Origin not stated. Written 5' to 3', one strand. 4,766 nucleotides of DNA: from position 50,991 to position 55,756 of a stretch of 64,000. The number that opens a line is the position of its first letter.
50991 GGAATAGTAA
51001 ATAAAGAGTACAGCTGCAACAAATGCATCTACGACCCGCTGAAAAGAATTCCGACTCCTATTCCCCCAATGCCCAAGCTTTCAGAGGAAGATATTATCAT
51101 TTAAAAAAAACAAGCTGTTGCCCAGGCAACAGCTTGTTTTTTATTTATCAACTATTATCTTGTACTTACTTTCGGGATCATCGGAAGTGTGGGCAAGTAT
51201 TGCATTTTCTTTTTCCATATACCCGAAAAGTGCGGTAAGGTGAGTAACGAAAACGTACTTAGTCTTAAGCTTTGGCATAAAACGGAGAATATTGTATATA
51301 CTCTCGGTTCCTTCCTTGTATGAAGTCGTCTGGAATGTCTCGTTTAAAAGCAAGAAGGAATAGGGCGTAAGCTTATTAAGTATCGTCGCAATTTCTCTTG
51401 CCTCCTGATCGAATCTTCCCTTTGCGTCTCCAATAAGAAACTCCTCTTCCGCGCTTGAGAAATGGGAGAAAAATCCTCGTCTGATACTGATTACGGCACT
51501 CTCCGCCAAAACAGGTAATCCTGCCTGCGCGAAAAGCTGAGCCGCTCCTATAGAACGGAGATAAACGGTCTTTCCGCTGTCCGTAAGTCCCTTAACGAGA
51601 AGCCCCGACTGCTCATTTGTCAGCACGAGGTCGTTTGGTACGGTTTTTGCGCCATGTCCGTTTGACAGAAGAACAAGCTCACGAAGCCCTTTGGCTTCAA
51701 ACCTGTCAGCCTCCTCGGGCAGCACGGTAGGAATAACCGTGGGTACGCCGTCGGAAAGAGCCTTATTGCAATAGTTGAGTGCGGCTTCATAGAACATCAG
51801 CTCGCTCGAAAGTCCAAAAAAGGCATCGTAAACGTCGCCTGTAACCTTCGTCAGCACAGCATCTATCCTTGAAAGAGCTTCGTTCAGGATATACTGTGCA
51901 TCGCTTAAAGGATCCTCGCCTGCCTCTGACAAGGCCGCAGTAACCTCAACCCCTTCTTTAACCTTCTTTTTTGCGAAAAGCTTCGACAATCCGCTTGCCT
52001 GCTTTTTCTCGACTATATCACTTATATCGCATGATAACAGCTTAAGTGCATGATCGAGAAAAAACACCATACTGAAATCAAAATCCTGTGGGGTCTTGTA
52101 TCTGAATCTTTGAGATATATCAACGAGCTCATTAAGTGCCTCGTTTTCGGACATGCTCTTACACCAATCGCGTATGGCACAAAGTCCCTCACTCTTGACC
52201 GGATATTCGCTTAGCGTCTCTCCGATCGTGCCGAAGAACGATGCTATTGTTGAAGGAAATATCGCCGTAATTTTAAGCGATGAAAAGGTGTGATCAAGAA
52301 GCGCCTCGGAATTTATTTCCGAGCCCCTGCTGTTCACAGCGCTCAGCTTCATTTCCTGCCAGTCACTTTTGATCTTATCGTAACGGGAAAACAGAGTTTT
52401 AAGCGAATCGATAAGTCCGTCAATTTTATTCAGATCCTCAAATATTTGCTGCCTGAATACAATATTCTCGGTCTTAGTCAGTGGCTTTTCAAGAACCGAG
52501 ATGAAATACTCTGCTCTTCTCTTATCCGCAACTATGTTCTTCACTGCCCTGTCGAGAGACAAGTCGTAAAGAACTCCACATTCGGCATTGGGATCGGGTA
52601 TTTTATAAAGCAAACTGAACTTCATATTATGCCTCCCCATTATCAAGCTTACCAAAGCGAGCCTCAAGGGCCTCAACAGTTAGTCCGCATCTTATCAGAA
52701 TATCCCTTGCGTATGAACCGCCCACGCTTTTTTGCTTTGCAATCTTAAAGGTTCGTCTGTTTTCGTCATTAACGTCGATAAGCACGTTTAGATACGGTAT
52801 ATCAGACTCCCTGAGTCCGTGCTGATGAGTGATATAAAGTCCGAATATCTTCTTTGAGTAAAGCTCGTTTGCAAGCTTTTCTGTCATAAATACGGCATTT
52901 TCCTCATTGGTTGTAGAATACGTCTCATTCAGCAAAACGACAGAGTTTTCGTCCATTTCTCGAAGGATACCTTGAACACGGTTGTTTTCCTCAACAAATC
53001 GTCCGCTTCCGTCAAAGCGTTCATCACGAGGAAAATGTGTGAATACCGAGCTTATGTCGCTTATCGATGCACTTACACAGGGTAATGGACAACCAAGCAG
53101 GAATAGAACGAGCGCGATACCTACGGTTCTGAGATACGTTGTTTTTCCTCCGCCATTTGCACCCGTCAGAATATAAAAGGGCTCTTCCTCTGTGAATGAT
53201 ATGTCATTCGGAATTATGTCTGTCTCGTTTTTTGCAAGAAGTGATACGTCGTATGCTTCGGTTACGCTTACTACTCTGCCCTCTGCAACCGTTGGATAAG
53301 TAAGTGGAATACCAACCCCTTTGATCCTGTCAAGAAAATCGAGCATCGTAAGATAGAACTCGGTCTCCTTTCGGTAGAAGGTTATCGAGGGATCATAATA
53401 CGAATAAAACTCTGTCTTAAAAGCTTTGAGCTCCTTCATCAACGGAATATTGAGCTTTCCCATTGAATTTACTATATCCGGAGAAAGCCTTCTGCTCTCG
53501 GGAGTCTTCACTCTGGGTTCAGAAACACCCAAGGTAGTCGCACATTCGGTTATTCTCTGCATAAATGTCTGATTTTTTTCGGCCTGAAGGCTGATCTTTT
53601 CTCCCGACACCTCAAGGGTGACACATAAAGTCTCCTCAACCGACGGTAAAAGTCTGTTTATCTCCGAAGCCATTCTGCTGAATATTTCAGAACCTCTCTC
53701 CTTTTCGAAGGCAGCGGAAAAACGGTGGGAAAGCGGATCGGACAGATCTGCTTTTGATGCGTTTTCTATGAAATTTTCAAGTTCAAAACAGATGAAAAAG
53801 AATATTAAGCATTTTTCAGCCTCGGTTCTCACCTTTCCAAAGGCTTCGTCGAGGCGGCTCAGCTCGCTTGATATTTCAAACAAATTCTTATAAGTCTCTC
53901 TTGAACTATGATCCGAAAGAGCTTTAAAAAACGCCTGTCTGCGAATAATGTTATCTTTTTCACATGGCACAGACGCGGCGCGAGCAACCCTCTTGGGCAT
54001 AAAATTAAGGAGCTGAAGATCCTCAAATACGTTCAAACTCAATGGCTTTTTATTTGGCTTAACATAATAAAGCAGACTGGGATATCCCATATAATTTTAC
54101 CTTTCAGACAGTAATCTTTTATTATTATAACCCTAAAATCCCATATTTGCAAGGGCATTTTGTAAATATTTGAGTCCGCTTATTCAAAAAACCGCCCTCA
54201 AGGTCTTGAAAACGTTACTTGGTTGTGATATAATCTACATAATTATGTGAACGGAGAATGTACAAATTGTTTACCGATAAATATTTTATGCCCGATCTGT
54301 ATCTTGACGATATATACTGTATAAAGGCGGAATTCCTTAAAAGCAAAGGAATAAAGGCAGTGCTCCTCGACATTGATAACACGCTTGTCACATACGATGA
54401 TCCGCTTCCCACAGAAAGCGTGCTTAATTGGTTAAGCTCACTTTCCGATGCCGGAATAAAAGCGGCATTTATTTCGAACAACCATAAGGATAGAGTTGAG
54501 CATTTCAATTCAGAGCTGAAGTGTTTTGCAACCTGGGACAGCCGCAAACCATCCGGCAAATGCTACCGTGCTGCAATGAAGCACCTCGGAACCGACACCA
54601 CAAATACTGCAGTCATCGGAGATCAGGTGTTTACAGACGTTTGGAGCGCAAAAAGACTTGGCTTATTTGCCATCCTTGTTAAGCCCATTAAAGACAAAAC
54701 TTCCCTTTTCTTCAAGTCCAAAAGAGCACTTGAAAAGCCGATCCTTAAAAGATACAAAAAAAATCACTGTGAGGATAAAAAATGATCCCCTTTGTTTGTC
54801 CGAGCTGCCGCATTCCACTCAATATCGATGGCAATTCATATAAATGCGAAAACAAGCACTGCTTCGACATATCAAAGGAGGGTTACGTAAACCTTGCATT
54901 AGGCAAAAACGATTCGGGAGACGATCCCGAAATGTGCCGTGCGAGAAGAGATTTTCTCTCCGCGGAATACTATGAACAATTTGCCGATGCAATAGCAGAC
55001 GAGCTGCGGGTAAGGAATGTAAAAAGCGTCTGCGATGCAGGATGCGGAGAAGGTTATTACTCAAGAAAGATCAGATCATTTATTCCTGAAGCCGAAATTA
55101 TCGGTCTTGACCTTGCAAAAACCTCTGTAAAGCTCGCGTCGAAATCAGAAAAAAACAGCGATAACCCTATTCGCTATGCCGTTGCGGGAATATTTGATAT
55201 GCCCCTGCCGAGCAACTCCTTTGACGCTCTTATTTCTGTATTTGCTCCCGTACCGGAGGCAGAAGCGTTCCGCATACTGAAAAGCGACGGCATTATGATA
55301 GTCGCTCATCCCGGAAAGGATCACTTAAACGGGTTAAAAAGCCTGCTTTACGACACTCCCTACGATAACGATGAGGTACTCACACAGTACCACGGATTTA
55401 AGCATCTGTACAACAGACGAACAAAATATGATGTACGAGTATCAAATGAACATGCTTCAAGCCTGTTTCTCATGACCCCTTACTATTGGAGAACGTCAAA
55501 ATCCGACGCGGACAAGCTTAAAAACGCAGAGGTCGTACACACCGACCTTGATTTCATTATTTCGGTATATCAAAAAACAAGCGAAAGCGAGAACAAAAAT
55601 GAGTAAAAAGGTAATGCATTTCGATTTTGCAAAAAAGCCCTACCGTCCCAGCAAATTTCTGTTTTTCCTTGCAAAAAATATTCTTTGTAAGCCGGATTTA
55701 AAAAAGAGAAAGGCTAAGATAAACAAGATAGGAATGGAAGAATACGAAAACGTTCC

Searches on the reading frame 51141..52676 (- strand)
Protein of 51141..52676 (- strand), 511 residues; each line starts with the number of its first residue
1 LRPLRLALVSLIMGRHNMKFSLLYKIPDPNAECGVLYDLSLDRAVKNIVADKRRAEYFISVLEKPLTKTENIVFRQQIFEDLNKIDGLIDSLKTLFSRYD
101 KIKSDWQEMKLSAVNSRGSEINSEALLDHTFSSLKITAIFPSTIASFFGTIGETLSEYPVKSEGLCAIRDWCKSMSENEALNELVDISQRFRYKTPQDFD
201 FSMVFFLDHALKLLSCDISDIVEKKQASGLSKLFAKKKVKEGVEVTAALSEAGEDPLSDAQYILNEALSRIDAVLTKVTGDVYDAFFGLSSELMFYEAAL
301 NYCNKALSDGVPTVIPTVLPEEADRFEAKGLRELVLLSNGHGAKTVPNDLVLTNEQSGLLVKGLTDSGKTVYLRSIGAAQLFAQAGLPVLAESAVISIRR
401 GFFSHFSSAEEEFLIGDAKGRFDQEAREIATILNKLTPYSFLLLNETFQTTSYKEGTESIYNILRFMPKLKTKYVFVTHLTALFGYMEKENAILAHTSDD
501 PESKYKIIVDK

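Call 42: search_protein_families(library=pfam, proteins=[window:51141-52676:-], max_evalue=0.00001)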
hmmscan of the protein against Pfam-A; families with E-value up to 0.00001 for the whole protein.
window:51141-52676:- (511 aa): 1 family
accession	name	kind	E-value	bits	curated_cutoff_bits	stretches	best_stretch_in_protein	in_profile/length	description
PF00488.27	MutS_V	-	2.4e-14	54.2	30.2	1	360-493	2-133/188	MutS domain V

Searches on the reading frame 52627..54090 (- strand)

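Call 42: search_protein_families(library=pfam, proteins=[window:52627-54090:-], max_evalue=0.00001)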
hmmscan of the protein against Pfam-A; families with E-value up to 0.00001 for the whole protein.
window:52627-54090:- (487 aa): 1 family
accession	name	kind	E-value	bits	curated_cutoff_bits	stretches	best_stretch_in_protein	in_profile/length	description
PF00488.27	MutS_V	-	1.5e-17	64.7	30.2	1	307-430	2-127/188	MutS domain V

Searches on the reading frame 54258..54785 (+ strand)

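Call 42: search_protein_families(library=pfam, proteins=[window:54258-54785:+], max_evalue=0.00001)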
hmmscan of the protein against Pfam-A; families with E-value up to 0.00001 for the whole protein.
window:54258-54785:+ (175 aa): 4 families
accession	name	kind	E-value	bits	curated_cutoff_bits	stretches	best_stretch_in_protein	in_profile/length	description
PF00702.32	Hydrolase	-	2.4e-10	41.5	26.4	1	28-135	76-191/191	haloacid dehalogenase-like hydrolase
PF09419.16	PGP_phosphatase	-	6.7e-10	39.2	20.4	1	5-142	12-164/168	Mitochondrial PGP phosphatase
PF13419.12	HAD_2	-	5.5e-09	36.8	23.8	1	51-141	80-178/178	Haloacid dehalogenase-like hydrolase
PF13242.12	Hydrolase_like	-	6.3e-09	36.1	22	1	96-142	3-49/75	HAD-hyrolase-like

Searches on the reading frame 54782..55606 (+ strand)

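Call 42: search_protein_families(library=pfam, proteins=[window:54782-55606:+], max_evalue=0.00001)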
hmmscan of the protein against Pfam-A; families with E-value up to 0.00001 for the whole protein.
window:54782-55606:+ (274 aa): 4 families
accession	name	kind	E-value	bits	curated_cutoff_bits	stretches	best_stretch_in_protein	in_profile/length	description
PF21302.3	Zn_ribbon_RlmA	-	1.1e-13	51.4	27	1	4-38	1-35/44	RlmA, N-terminal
PF08241.18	Methyltransf_11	-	1.9e-12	48.1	21.2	1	85-173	2-94/95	Methyltransferase domain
PF13847.12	Methyltransf_31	-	2.2e-12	47.3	27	1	81-181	5-114/145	Methyltransferase domain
PF13649.12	Methyltransf_25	-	2.7e-12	47.6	27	1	83-169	1-96/97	Methyltransferase domain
